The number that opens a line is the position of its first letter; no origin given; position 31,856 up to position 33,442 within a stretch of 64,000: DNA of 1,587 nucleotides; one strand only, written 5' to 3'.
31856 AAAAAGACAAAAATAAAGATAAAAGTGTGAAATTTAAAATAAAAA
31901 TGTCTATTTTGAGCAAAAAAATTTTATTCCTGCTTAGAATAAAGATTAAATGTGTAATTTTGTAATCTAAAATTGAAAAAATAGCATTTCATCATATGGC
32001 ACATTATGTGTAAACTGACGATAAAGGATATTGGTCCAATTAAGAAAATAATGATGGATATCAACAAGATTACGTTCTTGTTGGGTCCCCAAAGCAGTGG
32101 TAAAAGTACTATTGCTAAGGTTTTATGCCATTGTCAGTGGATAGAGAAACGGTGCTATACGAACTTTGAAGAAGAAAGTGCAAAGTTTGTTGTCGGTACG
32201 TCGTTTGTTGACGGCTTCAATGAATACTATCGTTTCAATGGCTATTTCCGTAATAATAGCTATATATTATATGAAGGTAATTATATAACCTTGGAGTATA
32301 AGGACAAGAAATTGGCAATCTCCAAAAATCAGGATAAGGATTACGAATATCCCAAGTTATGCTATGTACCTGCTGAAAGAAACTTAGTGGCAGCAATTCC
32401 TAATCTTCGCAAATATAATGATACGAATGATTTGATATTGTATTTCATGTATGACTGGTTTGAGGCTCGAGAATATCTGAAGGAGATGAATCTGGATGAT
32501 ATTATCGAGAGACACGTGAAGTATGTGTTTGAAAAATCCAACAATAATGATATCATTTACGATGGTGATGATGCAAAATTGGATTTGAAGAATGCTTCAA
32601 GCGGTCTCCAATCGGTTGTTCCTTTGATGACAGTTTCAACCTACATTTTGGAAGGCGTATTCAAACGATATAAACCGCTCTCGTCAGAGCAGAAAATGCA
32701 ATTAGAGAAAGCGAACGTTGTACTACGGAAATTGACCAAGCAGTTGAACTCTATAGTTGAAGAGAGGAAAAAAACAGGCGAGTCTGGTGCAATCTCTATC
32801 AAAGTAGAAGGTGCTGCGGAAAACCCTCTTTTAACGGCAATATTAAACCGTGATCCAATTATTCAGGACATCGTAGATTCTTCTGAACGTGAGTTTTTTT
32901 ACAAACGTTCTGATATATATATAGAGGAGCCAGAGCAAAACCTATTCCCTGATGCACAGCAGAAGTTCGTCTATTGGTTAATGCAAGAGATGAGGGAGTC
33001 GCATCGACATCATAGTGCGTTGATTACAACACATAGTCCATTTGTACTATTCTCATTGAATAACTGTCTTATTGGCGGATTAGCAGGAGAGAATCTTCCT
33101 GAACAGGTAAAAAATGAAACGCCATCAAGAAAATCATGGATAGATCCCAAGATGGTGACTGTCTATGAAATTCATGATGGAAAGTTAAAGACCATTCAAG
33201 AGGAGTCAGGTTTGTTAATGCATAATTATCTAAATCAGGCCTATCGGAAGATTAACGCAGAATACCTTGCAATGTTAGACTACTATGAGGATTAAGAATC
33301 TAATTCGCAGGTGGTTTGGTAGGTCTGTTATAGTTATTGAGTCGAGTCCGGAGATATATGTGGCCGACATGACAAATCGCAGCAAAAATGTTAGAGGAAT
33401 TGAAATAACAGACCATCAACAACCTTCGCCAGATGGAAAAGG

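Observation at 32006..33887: Unassigned two-gene module: an ABC/OLD-type ATPase translationally coupled to a 200-aa putative nuclease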

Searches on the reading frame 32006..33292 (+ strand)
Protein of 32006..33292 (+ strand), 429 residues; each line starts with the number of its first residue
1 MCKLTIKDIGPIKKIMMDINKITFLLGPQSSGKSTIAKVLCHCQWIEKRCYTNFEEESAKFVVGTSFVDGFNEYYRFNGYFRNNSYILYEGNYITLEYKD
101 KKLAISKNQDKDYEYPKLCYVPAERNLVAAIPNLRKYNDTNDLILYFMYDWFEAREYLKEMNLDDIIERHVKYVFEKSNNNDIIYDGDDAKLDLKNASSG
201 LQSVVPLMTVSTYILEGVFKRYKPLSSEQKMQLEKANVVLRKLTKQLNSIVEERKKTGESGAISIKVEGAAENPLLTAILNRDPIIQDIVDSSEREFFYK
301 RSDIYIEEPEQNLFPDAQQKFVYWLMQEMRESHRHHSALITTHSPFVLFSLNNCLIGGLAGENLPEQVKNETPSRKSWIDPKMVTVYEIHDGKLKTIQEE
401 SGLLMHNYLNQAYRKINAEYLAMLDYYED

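Call 3: search_protein_families(library=pfam, proteins=[window:32006-33292:+], max_evalue=1)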
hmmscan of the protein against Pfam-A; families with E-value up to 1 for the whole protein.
window:32006-33292:+ (429 aa): 9 families
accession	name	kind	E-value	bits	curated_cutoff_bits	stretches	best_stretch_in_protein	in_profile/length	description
PF13304.12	AAA_21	-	1.9e-09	38.4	27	2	304-348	262-303/304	AAA domain, putative AbiEii toxin, Type IV TA system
PF13175.12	AAA_15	-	7e-09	36.2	32.1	1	2-347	4-373/374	AAA ATPase domain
PF13476.12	AAA_23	-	0.00047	21.3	27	1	3-253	1-192/201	AAA domain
PF13173.12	AAA_14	-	0.0015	19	27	1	20-61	2-44/129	AAA domain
PF20720.3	nSTAND3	-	0.0084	16.3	27.2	1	18-45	15-42/155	Novel STAND NTPase 3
PF13555.12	AAA_29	-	0.032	14.4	27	1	14-36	16-38/61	P-loop containing region of AAA domain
PF00005.33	ABC_tran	-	0.05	14.7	25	1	20-42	11-33/137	ABC transporter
PF05272.17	VapE-like_dom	-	0.12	12.3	25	1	21-66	52-96/217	Virulence-associated protein E-like domain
PF13238.12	AAA_18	-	0.2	12.6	29.4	0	24-50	2-22/128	AAA domain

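Call 4: search_protein_families(library=padloc, proteins=[window:32006-33292:+], max_evalue=1)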
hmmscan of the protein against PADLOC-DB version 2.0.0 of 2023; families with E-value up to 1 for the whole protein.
window:32006-33292:+ (429 aa): 73 families (the best 25 are shown)
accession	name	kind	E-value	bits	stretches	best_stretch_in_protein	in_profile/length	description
PDLC04562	PDC-M29A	-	1.1e-67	227.1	1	1-426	1-406/410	-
PDLC04710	PDC-M56A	-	4.3e-15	53.6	2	1-141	1-133/382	-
PDLC02979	AriA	-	3e-11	41.7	1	2-347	4-372/373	-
PDLC04032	PD-T4-4_A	-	4.8e-09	33.7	2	296-356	342-399/474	-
PDLC02980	AriA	-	5.1e-09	34.5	2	304-348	262-303/304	-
PDLC04182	HEC-01A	-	6.9e-09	33.2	2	304-350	309-353/406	-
PDLC00283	PtuA1|PtuA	-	1.6e-08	32.1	1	303-369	300-367/448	AAA ATPase domain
PDLC00290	PtuA1|PtuA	-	2.1e-08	31.9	2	304-357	273-322/414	AAA ATPase domain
PDLC04033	PD-T4-4_A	-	3.4e-08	31.1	2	304-393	329-420/460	-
PDLC03878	NsnB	-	6.8e-08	30.6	2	3-126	4-122/345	-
PDLC04664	PDC-M47A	-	2.4e-07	28.1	2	305-395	326-413/461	-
PDLC04389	PDC-M07A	-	8.8e-07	26.3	2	298-352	323-375/443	-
PDLC00285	PtuA1|PtuA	-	1.2e-06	26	1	302-353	285-335/432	AAA ATPase domain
PDLC00070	GajA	-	1.2e-06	25.4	1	194-347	197-336/596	AAA ATPase domain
PDLC02915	ATPase-Toprim_I-B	-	1.3e-06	25.5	2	299-348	254-299/623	-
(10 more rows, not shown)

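Call 5: search_protein_families(library=ncbifam, proteins=[window:32006-33292:+], max_evalue=1)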
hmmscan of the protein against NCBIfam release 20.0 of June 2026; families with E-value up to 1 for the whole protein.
window:32006-33292:+ (429 aa): 7 families
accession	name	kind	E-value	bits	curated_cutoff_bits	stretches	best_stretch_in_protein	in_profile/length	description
TIGR04435.1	restrict_AAA_1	hypoth_equivalog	0.00018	20.4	300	1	304-348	422-470/568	restriction system-associated AAA family ATPase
NF041774.1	tung_ATPbind_TupC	equivalog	0.00023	20.2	400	1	9-44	15-50/319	tungstate ABC transporter ATP-binding protein TupC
NF047739.1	antiphage_MADS3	equivalog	0.00081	18.6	420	1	304-350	340-381/427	methylation-associated defense system AAA family ATPase MAD3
NF008409.0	PRK11231.1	equivalog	0.082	12.2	375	1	17-43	25-51/255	Fe(3+) dicitrate ABC transporter ATP-binding protein FecE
TIGR00972.1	3a0107s01c2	equivalog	0.084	12.2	343.2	1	12-41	17-48/248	phosphate ABC transporter ATP-binding protein PstB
NF010068.0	PRK13548.1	equivalog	0.18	10.9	261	1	17-42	28-53/261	heme ABC transporter ATP-binding protein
NF004548.0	PRK05892.1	equivalog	0.23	11.4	126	1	222-278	5-61/158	nucleoside diphosphate kinase regulator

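Call 6: search_protein_families(library=phrogs, proteins=[window:32006-33292:+], max_evalue=1)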
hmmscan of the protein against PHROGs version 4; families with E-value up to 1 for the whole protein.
window:32006-33292:+ (429 aa): 7 families
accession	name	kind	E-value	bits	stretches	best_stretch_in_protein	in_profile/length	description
phrog_3940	-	unknown function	6.9e-10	39.3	2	296-354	250-305/537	-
phrog_14430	-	unknown function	3.1e-07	31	2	3-42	4-43/444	-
phrog_8323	-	unknown function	3.1e-06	27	1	3-353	53-370/623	-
phrog_4747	-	unknown function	0.00033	20.8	1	304-348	337-379/610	-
phrog_9802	-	unknown function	0.0085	16.2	1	305-360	289-340/438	-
phrog_2071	-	other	0.033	15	1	14-42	10-38/282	ATPase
phrog_38206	-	unknown function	0.39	12.1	1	207-244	15-52/69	-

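Call 63: search_solved_structures(query=window:32006-33292:+, max_evalue=0.01)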
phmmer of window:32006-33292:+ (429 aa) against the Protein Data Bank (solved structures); distinct sequences matched with E-value up to 0.01: 1.
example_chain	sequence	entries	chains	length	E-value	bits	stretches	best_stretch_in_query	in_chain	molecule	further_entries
6p74_A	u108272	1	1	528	0.0098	18.1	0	295-346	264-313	Putative ATP-dependent endonuclease of the OLD family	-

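Call 75: find_homologous_proteins(query=window:32006-33292:+, max_evalue=1e-10)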
Query window:32006-33292:+ (429 aa): 5689 proteins with E <= 1e-10 among 8000 candidates; the best 120 are listed.
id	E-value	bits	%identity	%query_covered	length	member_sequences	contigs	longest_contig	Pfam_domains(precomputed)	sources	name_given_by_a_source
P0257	5.5e-288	973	100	100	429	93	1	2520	PF13175.13,PF13304.13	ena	-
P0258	5.2e-263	890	95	96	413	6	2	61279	PF13175.13,PF13304.13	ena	-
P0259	3.1e-257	871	89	100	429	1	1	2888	PF13175.13,PF13476.13,PF13304.13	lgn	-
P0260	1.8e-253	859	87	100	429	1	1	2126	PF13175.13,PF13476.13,PF13304.13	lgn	-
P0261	5.4e-253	857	87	100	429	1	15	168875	PF13175.13,PF13476.13,PF13304.13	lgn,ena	-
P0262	7.9e-250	847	87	100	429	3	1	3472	PF13175.13,PF13476.13,PF13304.13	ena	-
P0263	1.0e-243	827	87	96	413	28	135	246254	PF13175.13,PF13304.13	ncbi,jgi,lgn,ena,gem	jgi:hypothetical protein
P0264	1.3e-242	823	84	100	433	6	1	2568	PF13175.13,PF13304.13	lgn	-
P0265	4.3e-233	792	83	96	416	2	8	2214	PF13175.13,PF13304.13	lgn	-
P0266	4.4e-233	792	80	100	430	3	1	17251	PF13175.13,PF13304.13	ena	-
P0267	3.1e-232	789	78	100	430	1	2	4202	PF13175.13,PF13304.13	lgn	-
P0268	1.2e-226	771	76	100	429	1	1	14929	PF13175.13,PF13476.13,PF13304.13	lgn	-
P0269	1.8e-217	740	73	100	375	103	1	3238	PF13175.13,PF13304.13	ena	-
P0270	5.5e-204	696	69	100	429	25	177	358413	PF13175.13,PF13304.13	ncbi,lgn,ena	-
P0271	7.6e-203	692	69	100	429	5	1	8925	PF13175.13,PF13304.13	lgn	-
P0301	1.1e-127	445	48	100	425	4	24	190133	PF13175.13,PF13304.13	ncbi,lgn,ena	-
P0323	1.6e-113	398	45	100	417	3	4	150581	PF13175.13,PF13304.13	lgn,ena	-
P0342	4.1e-108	380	42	100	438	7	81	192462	PF13175.13,PF13304.13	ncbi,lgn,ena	-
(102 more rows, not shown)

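Call 78: find_encoding_contigs(protein=P0342, flank=4000, max_places=2)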
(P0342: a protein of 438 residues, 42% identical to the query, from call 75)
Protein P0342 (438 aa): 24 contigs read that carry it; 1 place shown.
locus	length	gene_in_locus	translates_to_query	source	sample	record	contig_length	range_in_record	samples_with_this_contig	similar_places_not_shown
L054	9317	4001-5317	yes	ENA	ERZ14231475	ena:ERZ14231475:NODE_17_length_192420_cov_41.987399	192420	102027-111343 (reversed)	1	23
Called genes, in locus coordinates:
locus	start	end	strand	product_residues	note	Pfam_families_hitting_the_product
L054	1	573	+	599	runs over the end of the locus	PF11760:CbiG_N, PF11761:CbiG_mid, PF01890:CbiG_C, PF00590:TP_methylase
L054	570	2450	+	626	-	PF02571:CbiJ, PF01888:CbiD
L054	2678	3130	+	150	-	PF18291:HU-HIG, PF00216:Bac_DNA_binding (weak)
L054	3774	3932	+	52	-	-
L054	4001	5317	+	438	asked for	PF13175:AAA_15, PF13304:AAA_21 (faint)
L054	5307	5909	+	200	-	-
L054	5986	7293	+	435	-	PF01656:CbiA, PF13500:AAA_26, PF07685:GATase_3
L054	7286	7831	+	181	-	PF01923:Cob_adeno_trans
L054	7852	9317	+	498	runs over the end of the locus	PF01656:CbiA, PF13500:AAA_26, PF07685:GATase_3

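Call 79: find_encoding_contigs(protein=P0301, flank=4000, max_places=2)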
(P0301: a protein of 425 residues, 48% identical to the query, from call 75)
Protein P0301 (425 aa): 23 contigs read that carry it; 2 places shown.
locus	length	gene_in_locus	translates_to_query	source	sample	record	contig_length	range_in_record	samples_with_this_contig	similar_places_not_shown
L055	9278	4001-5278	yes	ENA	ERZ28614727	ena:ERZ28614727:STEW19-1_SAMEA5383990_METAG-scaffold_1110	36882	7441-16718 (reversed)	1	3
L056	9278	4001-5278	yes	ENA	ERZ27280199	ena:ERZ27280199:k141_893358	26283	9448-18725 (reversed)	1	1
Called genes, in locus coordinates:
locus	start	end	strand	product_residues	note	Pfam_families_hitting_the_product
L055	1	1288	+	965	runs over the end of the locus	PF00176:SNF2-rel_dom, PF00270:DEAD (weak), PF04851:ResIII, PF00271:Helicase_C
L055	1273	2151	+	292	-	-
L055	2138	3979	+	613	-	PF01555:N6_N4_Mtase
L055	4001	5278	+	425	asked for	PF13304:AAA_21 (faint), PF13175:AAA_15 (weak)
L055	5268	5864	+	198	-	-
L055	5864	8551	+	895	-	PF04851:ResIII, PF18766:SWI2_SNF2 (weak)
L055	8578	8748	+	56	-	-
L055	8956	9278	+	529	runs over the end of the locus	PF00890:FAD_binding_2, PF01266:DAO (weak), PF07992:Pyr_redox_2 (faint), PF02910:Succ_DH_flav_C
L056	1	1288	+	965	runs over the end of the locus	PF00176:SNF2-rel_dom, PF00270:DEAD (weak), PF04851:ResIII, PF00271:Helicase_C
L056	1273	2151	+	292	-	-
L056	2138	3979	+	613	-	PF01555:N6_N4_Mtase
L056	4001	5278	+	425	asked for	PF13304:AAA_21 (faint), PF13175:AAA_15 (weak)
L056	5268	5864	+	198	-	-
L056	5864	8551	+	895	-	PF04851:ResIII, PF18766:SWI2_SNF2 (weak)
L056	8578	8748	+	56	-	-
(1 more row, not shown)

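Call 80: find_encoding_contigs(protein=P0323, flank=4000, max_places=2)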
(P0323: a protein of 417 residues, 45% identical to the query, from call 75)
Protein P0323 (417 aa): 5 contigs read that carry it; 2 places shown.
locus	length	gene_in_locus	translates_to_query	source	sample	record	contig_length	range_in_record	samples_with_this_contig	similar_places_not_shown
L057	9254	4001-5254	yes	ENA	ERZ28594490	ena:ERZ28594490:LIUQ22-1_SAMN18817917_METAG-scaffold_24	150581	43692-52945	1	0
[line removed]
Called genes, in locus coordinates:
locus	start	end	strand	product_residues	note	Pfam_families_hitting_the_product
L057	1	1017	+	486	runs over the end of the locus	PF26550:Tricorn_2nd (weak), PF07676:PD40 (faint), PF26549:Tricorn_N (faint)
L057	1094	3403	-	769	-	PF01138:RNase_PH, PF03725:RNase_PH_C, PF03726:PNPase, PF01138:RNase_PH, PF00013:KH_1, PF00575:S1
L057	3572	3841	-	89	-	PF00312:Ribosomal_S15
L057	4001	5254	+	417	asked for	PF13304:AAA_21 (faint), PF13175:AAA_15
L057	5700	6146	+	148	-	PF13274:SocA_Panacea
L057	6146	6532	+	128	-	-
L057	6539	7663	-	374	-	PF00535:Glycos_transf_2, PF13641:Glyco_tranf_2_3, PF13632:Glyco_trans_2_3 (weak)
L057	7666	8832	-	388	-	PF28535:DUF8431, PF03372:Exo_endo_phos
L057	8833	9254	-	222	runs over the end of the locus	PF02390:Methyltransf_4, PF13847:Methyltransf_31 (weak)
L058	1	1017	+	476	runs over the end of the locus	PF26550:Tricorn_2nd (weak), PF07676:PD40 (faint), PF26549:Tricorn_N (faint)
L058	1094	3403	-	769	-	PF01138:RNase_PH, PF03725:RNase_PH_C, PF03726:PNPase, PF01138:RNase_PH, PF00013:KH_1, PF00575:S1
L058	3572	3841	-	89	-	PF00312:Ribosomal_S15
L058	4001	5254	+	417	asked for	PF13304:AAA_21 (faint), PF13175:AAA_15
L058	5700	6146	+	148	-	PF13274:SocA_Panacea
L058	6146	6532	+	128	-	-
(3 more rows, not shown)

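Call 82: predict_structure(alignment_id=A5)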
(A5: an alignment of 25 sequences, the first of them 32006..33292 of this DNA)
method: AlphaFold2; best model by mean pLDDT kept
length: 429 residues; sequences in the alignment: 25
mean_pLDDT: 85.6   pTM: 0.82
mean pLDDT of the five models: 85.6, 84.4, 83.7, 83.4, 80.8
residues with pLDDT >= 90: 176; 70-90: 215; 50-70: 30; < 50: 8
segments of 3 or more residues with pLDDT < 50: 136-141
pLDDT, mean of each block of 10 residues (from residue 1): 93 94 89 92 91 88 80 84 94 94 89 85 74 48 65 89 88 89 87 89 92 91 83 88 88 83 78 84 78 81 92 89 95 90 91 93 91 94 93 89 71 64 80
secondary structure, 60 per line:
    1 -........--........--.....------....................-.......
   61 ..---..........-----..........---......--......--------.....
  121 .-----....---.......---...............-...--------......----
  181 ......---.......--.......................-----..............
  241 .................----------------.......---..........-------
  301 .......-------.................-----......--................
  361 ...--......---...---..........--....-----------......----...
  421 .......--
elements in order: E2-9 E12-19 E22-26 H33-52 H54-62 H66-75 E81-90 E94-99 E102-107 E116-121 H127-130 H134-140 H144-158 E160-162 E171-176 E181-186 E190-193 H199-221 H227-257 H274-280 H284-293 E301-307 H315-331 E337-342 H345-363 H366-371 E384-390 E393-396 H408-413 H418-427

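Call 85: fold_search(model_id=the predicted structure, library=pdb)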
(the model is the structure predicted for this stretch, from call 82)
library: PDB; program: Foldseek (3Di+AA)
matches with E <= 10: 693; with E <= 0.001: 112
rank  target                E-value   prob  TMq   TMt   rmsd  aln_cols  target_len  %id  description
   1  8eea_B                1.9e-09  1.00  0.41  0.47   9.6       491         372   12  Structure of E.coli Septu (PtuAB) complex (released 2023-12-27)
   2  8ee4_E                5.3e-09  1.00  0.41  0.44  12.5       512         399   11  Structure of PtuA (released 2024-01-03)
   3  8ee4_C                6.3e-09  1.00  0.44  0.47  10.8       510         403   11  Structure of PtuA (released 2024-01-03)
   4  8eea_A                7.5e-09  1.00  0.41  0.46   9.8       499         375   11  Structure of E.coli Septu (PtuAB) complex (released 2023-12-27)
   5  8eea_D                8.4e-09  1.00  0.42  0.40  10.7       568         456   10  Structure of E.coli Septu (PtuAB) complex (released 2023-12-27)
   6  8eea_C                8.9e-09  1.00  0.42  0.41   9.8       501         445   12  Structure of E.coli Septu (PtuAB) complex (released 2023-12-27)
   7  8sux_F                1.1e-08  1.00  0.38  0.43  10.6       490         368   11  Structure of E. coli PtuA hexamer (released 2024-01-10)
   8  8sux_C                1.2e-08  1.00  0.38  0.43  10.2       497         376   11  Structure of E. coli PtuA hexamer (released 2024-01-10)
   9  9o4a_B                3.6e-08  1.00  0.40  0.37   9.0       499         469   10  Ec83 Retron PtuAB mutant complex (released 2025-07-02)
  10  8ee4_F                3.6e-08  1.00  0.41  0.43   9.7       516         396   11  Structure of PtuA (released 2024-01-03)
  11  9nnb_D                6.0e-08  1.00  0.40  0.35   9.9       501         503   12  Cryo-EM structure of the Retron Ec78 complex, PtuA:PtuB:RT (4:2:1) (released 2025-10-08)
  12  9lpa_B                7.9e-08  1.00  0.30  0.19  21.5       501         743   13  The cryo-EM structure of retron Eco8 in an active state (released 2025-11-19)
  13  9nnh_C                1.0e-07  1.00  0.38  0.31  15.0       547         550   10  Cryo-EM structure of the Retron Ec78 complex, PtuA:PtuB:RT (4:2:2) (released 2025-10-08)
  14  9x9b_B                1.2e-07  1.00  0.30  0.18  21.3       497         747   12  Retron-Eco8 complex with ATP-Mg2+ (released 2026-03-04)
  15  8sux_D                1.5e-07  1.00  0.39  0.44  10.4       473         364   12  Structure of E. coli PtuA hexamer (released 2024-01-10)
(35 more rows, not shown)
